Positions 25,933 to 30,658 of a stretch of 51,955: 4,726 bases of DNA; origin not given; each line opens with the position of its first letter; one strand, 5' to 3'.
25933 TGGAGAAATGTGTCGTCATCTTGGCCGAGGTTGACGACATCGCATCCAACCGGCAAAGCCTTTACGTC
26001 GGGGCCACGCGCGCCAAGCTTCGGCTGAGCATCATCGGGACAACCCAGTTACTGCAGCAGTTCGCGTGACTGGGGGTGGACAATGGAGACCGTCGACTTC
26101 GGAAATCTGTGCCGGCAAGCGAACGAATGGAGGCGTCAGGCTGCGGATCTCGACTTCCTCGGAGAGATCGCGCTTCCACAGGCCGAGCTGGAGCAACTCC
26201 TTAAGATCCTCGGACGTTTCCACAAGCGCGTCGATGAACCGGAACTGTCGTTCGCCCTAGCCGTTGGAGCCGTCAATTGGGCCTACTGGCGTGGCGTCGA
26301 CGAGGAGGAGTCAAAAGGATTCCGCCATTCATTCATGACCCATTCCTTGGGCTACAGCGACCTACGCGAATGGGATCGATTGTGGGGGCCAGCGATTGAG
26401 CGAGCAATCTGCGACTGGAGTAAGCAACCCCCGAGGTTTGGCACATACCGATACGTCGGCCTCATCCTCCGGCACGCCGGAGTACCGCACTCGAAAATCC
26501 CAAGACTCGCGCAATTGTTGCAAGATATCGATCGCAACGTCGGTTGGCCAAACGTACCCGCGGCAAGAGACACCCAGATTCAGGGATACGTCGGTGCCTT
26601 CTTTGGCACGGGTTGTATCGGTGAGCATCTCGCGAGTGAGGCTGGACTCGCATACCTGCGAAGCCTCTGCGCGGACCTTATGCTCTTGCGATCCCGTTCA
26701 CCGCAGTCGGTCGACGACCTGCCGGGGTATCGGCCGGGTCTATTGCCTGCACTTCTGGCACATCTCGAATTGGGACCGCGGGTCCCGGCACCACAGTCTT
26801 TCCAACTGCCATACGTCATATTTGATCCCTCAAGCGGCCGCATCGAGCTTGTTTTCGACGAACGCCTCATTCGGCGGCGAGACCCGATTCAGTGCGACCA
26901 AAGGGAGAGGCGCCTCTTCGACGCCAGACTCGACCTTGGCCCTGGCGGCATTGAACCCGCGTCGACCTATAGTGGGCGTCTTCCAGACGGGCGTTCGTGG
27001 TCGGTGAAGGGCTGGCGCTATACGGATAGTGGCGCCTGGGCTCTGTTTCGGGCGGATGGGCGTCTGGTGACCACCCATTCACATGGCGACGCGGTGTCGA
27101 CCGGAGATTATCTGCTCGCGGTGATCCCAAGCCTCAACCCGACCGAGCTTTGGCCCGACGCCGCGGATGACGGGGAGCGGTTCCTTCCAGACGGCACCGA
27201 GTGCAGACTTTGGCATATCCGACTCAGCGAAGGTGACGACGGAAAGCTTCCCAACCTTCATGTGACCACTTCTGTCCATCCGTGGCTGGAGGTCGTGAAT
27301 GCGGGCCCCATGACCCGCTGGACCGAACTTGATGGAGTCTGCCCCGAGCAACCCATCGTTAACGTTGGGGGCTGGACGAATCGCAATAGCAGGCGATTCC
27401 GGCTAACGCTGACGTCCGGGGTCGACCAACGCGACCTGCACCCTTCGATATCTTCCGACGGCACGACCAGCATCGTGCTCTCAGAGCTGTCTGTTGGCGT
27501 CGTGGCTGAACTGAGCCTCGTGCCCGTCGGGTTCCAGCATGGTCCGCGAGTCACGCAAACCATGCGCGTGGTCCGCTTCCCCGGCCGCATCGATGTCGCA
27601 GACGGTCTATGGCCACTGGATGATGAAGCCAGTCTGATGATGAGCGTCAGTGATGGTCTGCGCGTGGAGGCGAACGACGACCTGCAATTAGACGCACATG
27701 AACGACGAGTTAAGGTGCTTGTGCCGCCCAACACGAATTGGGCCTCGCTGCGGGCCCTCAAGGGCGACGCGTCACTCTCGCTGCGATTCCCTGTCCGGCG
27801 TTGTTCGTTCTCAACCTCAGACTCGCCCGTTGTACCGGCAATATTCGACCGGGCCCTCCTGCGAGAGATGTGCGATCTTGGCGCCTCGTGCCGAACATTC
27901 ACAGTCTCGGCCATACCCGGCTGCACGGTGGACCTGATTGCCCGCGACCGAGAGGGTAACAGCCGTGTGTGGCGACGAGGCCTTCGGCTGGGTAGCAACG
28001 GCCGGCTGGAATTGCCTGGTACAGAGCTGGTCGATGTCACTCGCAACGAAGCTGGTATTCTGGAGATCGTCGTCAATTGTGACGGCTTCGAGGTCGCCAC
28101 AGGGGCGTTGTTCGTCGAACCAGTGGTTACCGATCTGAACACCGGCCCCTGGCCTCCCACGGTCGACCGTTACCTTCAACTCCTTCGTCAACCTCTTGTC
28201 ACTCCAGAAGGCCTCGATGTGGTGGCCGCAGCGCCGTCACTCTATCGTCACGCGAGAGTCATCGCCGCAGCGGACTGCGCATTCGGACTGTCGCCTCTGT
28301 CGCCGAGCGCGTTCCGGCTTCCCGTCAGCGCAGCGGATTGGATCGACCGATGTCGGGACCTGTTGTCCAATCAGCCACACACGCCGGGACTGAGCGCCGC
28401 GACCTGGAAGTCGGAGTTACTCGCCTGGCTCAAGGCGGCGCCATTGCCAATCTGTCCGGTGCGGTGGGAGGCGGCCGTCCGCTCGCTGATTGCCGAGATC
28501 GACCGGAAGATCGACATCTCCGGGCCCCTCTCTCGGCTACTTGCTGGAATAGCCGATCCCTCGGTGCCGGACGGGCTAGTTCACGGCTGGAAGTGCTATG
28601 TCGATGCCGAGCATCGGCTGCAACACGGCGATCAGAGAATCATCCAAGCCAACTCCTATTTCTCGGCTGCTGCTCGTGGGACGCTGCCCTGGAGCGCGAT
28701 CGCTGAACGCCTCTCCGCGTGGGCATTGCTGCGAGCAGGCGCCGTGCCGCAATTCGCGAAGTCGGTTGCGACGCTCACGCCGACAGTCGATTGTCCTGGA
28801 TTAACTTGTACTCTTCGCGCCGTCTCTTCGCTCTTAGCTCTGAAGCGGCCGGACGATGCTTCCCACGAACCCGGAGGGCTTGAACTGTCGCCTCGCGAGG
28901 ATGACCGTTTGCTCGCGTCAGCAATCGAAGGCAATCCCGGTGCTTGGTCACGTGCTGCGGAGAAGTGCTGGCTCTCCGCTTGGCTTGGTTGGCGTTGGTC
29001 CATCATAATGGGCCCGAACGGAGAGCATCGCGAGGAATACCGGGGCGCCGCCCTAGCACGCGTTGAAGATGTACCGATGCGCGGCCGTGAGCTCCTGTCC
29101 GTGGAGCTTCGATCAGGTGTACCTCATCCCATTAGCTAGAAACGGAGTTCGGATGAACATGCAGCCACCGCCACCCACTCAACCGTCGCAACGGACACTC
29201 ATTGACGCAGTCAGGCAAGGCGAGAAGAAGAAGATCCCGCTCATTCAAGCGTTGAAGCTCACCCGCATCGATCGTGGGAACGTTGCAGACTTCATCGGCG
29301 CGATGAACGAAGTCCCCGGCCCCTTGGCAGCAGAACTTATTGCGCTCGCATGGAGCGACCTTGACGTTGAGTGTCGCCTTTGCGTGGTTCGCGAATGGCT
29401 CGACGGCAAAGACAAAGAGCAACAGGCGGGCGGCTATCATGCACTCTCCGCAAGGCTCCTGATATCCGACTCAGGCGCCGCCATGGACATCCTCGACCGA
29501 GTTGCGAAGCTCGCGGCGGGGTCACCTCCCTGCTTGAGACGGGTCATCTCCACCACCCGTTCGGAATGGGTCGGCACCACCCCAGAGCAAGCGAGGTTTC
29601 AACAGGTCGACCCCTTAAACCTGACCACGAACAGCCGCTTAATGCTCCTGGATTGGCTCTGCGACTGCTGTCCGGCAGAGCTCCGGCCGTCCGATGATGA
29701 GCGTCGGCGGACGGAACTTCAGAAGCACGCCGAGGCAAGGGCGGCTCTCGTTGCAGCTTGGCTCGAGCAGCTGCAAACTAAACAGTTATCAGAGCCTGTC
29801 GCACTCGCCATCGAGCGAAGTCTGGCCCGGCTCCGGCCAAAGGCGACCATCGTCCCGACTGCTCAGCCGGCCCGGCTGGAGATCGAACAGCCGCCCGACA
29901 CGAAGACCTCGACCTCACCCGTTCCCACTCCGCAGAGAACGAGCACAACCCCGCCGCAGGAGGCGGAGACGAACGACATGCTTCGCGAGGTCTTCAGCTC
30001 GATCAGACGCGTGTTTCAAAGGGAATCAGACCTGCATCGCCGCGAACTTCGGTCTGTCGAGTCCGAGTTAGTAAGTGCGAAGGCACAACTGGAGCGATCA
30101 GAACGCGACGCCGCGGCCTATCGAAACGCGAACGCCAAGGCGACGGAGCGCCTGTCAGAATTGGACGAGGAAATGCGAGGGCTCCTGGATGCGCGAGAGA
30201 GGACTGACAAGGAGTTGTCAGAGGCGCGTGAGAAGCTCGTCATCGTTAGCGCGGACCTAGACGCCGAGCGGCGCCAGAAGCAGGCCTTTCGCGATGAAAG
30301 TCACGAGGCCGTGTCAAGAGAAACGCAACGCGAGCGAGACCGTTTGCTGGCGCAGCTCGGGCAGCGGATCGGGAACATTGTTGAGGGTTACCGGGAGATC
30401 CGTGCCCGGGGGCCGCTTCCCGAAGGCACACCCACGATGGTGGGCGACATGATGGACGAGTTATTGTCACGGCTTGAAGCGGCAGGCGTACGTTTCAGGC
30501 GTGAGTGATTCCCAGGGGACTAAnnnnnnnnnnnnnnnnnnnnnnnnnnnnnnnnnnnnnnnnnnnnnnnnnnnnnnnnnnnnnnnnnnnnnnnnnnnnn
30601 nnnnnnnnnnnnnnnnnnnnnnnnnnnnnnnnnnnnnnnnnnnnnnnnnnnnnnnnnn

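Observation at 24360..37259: Six-gene operon pairing an Hsp70-like ATPase with a DruE-like giant helicase: candidate undescribed defence system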

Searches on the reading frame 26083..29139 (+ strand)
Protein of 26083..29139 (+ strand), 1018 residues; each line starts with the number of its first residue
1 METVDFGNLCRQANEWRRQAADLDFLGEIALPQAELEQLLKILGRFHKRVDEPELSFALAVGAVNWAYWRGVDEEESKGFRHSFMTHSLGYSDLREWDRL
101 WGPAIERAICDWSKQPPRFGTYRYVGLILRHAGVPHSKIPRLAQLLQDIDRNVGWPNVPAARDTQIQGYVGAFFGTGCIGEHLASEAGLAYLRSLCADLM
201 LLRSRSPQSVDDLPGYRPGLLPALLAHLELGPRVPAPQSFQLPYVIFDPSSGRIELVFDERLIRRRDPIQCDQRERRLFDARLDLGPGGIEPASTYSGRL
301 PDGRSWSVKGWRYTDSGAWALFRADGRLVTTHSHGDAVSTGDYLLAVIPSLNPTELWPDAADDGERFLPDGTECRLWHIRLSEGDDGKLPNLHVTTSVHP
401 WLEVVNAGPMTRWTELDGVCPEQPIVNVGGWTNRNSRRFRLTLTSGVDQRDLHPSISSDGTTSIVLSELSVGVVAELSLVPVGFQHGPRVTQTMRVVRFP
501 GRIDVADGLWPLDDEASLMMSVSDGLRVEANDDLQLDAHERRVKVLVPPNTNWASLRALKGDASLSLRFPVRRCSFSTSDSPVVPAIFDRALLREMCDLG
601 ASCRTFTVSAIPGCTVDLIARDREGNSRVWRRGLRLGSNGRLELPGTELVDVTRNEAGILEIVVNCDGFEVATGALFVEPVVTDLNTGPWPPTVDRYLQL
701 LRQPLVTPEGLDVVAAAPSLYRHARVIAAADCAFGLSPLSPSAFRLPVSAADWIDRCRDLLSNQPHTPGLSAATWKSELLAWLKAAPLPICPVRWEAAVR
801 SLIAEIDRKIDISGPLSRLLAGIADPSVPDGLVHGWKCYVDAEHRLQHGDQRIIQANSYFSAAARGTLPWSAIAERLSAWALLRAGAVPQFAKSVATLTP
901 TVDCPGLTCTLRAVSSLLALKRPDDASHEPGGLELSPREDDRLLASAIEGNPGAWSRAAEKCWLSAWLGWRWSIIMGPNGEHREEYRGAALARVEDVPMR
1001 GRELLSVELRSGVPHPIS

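Call 5: search_protein_families(library=padloc, proteins=[window:26083-29139:+], max_evalue=0.01)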
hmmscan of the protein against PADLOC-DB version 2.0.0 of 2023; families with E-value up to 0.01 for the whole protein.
window:26083-29139:+ (1018 aa): 0 families

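Call 6: search_protein_families(library=pfam, proteins=[window:26083-29139:+], max_evalue=0.01)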
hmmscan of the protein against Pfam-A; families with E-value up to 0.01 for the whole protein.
window:26083-29139:+ (1018 aa): 0 families

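Call 7: search_protein_families(library=ncbifam, proteins=[window:26083-29139:+], max_evalue=0.01)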
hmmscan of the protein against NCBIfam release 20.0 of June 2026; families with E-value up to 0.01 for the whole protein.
window:26083-29139:+ (1018 aa): 0 families

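Call 44: find_homologous_proteins(query=window:26083-29139:+, max_evalue=0.001)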
Query window:26083-29139:+ (1018 aa): 7 proteins with E <= 0.001 among 8000 candidates.
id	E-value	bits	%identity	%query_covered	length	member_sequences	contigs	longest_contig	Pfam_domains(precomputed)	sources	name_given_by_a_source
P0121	0.0e+0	2363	100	100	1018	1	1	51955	-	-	-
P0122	0.0e+0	1376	59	100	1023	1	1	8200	-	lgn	-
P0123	0.0e+0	1305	55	100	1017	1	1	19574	-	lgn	-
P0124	0.0e+0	1229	55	100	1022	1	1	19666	-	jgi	-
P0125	0.0e+0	1084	48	100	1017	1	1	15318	-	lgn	-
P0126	1.1e-282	959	43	99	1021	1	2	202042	-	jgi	jgi:hypothetical protein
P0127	2.1e-137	478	34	93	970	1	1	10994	-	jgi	jgi:hypothetical protein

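Call 63: find_related_loci(query=A2, collection=metagenome_contigs, flank=10000)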
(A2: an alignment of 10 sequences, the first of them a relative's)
Query A2 (1018 aa) in metagenome_contigs; peptide patterns used: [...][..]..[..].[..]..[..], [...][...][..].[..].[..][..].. (x = any residue, [..] = any of these).
116 stretches matched a pattern; 7 encode a relative of the query (tblastn E <= 1e-3); 7 distinct loci.
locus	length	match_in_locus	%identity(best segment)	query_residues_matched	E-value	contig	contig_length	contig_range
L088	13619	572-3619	55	1-1018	0e+0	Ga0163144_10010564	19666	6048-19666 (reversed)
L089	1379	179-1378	57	1-400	3e-165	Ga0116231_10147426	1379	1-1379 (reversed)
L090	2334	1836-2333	66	1-166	3e-72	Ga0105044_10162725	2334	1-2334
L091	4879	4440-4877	68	1-146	1e-61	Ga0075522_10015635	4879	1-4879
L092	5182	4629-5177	60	1-183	6e-59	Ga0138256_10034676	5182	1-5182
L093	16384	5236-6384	23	8-396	2e-13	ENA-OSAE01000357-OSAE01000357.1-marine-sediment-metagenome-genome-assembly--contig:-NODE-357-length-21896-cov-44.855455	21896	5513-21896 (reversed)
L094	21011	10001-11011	27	13-353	5e-14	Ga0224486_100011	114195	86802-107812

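Call 72: predict_structure(alignment_id=A3)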
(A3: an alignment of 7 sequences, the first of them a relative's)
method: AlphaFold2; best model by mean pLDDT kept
length: 1018 residues; sequences in the alignment: 7
mean_pLDDT: 83.8   pTM: 0.44
mean pLDDT of the five models: 83.8, 82.6, 81.5, 79.5, 77.3
residues with pLDDT >= 90: 320; 70-90: 591; 50-70: 96; < 50: 11
segments of 3 or more residues with pLDDT < 50: 1-3, 484-488
pLDDT, mean of each block of 10 residues (from residue 1): 63 84 78 88 86 91 91 68 89 88 91 76 78 88 93 78 85 85 81 84 63 67 85 60 82 82 67 73 79 84 76 85 86 77 83 81 81 86 78 64 83 88 86 75 83 75 85 90 50 87 88 91 89 82 89 91 90 91 88 86 88 89 90 84 90 88 91 93 84 92 88 88 91 86 73 92 81 90 91 92 83 85 85 92 76 92 88 93 92 88 85 91 69 87 87 82 91 83 88 87 87 85
secondary structure, 60 per line:
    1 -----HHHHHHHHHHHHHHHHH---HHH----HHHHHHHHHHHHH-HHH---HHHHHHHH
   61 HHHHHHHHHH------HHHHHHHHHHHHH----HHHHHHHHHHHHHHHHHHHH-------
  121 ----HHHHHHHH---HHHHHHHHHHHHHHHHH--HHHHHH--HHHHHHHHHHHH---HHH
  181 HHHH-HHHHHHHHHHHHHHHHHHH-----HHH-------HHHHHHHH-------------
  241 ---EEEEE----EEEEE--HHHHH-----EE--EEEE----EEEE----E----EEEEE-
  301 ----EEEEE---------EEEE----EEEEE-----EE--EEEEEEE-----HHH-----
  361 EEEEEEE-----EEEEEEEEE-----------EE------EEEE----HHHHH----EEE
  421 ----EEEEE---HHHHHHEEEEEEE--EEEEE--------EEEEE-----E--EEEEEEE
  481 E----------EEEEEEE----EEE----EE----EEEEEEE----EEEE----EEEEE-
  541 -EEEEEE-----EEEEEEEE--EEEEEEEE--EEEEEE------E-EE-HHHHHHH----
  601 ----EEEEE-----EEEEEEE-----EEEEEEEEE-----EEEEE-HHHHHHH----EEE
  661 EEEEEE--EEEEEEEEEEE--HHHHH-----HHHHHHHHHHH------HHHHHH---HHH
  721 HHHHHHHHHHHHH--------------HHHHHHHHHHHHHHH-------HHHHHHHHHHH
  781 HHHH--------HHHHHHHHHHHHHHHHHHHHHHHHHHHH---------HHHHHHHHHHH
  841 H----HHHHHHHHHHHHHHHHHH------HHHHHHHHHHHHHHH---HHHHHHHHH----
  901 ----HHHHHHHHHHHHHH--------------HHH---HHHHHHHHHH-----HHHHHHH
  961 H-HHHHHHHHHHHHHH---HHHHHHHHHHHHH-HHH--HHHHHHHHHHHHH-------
elements in order (helices of 4 or more, strands of 3 or more residues): H6-22 H33-45 H53-70 H77-89 H94-113 H125-132 H136-152 H155-160 H163-174 H178-184 H186-204 H220-227 E244-248 E253-257 H260-264 E274-277 E282-285 E295-299 E305-309 E319-322 E327-331 E341-347 E361-367 E373-381 E401-404 H409-413 E418-420 E425-429 H433-438 E439-445 E448-452 E461-465 E474-481 E492-498 E503-505 E516-522 E527-530 E535-539 E542-547 E553-560 E563-570 E573-578 H590-596 E605-609 E615-621 E627-635 E641-645 H647-653 E658-666 E669-679 H682-686 H692-702 H709-714 H718-733 H748-762 H770-784 H793-820 H830-841 H846-863 H870-884 H888-896 H905-918 H939-948 H954-961 H963-976 H980-992 H999-1011

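Call 76: fold_search(model_id=the predicted structure, library=pdb)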
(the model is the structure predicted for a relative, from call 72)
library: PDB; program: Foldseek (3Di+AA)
matches with E <= 10: 1252; with E <= 0.001: 14
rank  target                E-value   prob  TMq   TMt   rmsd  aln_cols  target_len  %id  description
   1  9u61_E                6.8e-05  0.96  0.11  0.08  35.0      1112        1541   11  CP/MBL pathways C3 convertase C4b2a and C3 complex (released 2026-01-14)
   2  8ave_B                2.3e-04  0.99  0.09  0.13  37.1       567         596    9  Human leptin in complex with the human LEP-R ectodomain fused to a C-terminal trimeric isoleucine GCN4 zipper (2:2 mod (released 2023-04-05)
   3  7von                  2.3e-04  0.80  0.09  0.07  30.1      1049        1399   11  Native alpha-2-macroglobulin monomer (released 2022-11-16)
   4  5jdd                  3.0e-04  1.00  0.07  0.20  20.0       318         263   10  Crystal structure of I9-I11 tandem from titin (P212121) (released 2016-09-14)
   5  7q1y_A                3.0e-04  0.89  0.10  0.08  28.2       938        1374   10  X-ray structure of human A2ML1 (released 2022-04-20)
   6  3hs0_F                4.5e-04  0.98  0.11  0.14  22.5       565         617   11  Cobra Venom Factor (CVF) in complex with human factor B (released 2009-07-07)
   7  7q60                  4.6e-04  0.98  0.11  0.10  23.8       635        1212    8  Structure of TEV cleaved A2ML1 (A2ML1-TE) (released 2022-04-20)
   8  7q62_A                5.0e-04  0.84  0.10  0.09  31.9       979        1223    9  Structure of TEV cleaved A2ML1 dimer (A2ML1-TT dimer) (released 2022-04-20)
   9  9ijj_O                7.2e-04  0.69  0.07  0.06  52.6       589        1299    9  In situ structure of the central apparatus in mouse sperm axoneme. (released 2025-06-04)
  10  2wv3                  8.1e-04  1.00  0.08  0.28  13.1       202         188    6  Neuroplastin-55 binds to and signals through the fibroblast growth factor receptor (released 2009-12-15)
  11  6tav_A                8.5e-04  0.69  0.09  0.07  33.2      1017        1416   10  Crystal structure of endopeptidase-induced alpha2-macroglobulin (released 2021-05-12)
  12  1z7z_I                9.2e-04  0.92  0.08  0.14  41.7       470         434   10  Cryo-em structure of human coxsackievirus A21 complexed with five domain icam-1kilifi (released 2005-08-02)
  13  6iaa_A                9.5e-04  0.90  0.09  0.10  27.0       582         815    9  hRobo2 ectodomain (released 2019-03-13)
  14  8g4l_ao               9.5e-04  0.75  0.07  0.11  49.0       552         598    9  Cryo-EM structure of the human cardiac myosin filament (released 2023-11-01)
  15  4uj6                  1.0e-03  0.66  0.08  0.11  32.7       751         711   10  Structure of surface layer protein SbsC, domains 1-6 (released 2016-04-27)
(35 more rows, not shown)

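Call 107: search_protein_representatives(alignment_id=A3)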
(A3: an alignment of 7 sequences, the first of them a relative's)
Query: 7 sequences, 1020 profile positions. Proteins with E-value up to 0.001 (for the whole library): 220; up to 1e-10: 168; up to 1e-30: 35. The best 150 are listed.
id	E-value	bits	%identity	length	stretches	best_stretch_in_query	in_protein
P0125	0.0e+00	1638.4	-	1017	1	1-1018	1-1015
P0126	0.0e+00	1591.0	-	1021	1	2-1018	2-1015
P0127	0.0e+00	1312.1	-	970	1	3-961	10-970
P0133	9.9e-211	718.5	-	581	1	444-1018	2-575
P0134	4.1e-169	580.8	-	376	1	1-376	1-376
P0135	7.9e-117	407.7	-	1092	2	10-857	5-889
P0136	3.9e-103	362.3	-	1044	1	32-1014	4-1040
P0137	4.5e-101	355.5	-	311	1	715-1019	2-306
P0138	1.9e-99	350.2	-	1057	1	14-1000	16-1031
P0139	2.6e-86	306.6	-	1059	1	8-994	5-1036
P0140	4.2e-85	302.6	-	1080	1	13-1015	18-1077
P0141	7.5e-76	272.0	-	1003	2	85-682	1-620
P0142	2.3e-75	270.4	-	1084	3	3-237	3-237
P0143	2.6e-75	270.3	-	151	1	1-146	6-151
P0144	5.1e-72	259.3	-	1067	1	9-1016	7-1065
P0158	7.5e-39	149.5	-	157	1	869-1018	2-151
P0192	2.0e-22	95.1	-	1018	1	7-678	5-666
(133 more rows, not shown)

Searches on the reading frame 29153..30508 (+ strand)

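Call 5: search_protein_families(library=padloc, proteins=[window:29153-30508:+], max_evalue=0.01)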
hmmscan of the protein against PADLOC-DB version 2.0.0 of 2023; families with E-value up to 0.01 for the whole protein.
window:29153-30508:+ (451 aa): 1 family
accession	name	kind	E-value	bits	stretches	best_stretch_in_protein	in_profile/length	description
PDLC00550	JetC2|JetC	-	0.005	12.6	1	284-408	314-436/1355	DUF3584 domain; MukB-like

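Call 6: search_protein_families(library=pfam, proteins=[window:29153-30508:+], max_evalue=0.01)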
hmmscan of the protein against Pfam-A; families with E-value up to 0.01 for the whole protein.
window:29153-30508:+ (451 aa): 0 families

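Call 7: search_protein_families(library=ncbifam, proteins=[window:29153-30508:+], max_evalue=0.01)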
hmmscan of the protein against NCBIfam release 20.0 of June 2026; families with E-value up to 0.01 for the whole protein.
window:29153-30508:+ (451 aa): 1 family
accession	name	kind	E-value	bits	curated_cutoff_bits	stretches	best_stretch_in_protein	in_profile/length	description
TIGR02168.1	SMC_prok_B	equivalog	0.0024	15.6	567.35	1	275-395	700-931/1181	chromosome segregation protein SMC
